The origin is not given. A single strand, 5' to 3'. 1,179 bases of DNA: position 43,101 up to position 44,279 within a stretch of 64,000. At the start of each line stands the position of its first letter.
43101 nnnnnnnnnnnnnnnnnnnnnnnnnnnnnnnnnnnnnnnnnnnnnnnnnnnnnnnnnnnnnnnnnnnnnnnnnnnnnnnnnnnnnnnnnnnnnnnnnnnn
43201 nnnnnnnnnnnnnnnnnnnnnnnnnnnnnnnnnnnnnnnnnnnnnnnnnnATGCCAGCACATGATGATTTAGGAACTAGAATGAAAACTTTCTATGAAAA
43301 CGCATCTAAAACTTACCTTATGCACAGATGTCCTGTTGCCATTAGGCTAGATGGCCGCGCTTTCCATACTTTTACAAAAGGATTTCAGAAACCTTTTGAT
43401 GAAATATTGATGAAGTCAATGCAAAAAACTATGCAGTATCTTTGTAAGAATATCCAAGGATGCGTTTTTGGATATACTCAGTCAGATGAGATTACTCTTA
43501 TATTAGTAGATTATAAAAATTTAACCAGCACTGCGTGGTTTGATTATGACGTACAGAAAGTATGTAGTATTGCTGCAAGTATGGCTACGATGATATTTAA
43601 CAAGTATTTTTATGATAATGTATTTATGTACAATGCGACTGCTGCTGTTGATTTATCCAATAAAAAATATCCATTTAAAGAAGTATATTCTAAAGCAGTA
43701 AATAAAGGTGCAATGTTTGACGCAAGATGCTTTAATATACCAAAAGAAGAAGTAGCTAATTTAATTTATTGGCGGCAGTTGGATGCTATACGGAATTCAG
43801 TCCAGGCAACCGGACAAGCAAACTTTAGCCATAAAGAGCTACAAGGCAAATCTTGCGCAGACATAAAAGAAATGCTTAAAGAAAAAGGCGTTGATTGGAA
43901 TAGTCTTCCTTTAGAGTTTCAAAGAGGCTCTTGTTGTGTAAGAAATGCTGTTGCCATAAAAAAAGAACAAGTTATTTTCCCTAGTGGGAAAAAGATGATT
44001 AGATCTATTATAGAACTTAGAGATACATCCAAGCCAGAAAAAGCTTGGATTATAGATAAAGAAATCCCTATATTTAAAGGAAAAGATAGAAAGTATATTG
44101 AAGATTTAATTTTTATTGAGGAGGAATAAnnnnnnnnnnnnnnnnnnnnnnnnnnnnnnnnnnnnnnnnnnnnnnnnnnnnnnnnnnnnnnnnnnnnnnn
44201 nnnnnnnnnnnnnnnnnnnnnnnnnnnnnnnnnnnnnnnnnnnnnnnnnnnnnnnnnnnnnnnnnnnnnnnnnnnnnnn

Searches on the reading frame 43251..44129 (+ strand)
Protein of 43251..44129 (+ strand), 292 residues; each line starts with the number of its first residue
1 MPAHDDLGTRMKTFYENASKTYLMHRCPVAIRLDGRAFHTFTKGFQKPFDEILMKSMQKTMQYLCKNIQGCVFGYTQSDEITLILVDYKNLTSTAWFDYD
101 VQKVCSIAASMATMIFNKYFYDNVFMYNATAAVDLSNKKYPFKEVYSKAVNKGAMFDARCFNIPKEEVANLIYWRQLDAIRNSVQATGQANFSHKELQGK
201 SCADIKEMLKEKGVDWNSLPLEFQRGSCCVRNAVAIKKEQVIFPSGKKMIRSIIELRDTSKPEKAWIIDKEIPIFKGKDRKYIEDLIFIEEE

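Call 17: search_protein_families(library=phrogs, proteins=[window:43251-44129:+])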
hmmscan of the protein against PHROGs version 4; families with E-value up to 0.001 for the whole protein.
window:43251-44129:+ (292 aa): 1 family
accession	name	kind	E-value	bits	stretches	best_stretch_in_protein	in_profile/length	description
phrog_4717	-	DNA, RNA and nucleotide metabolism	4.5e-82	276.5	1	4-258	2-223/250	tRNA-His guanylyltransferase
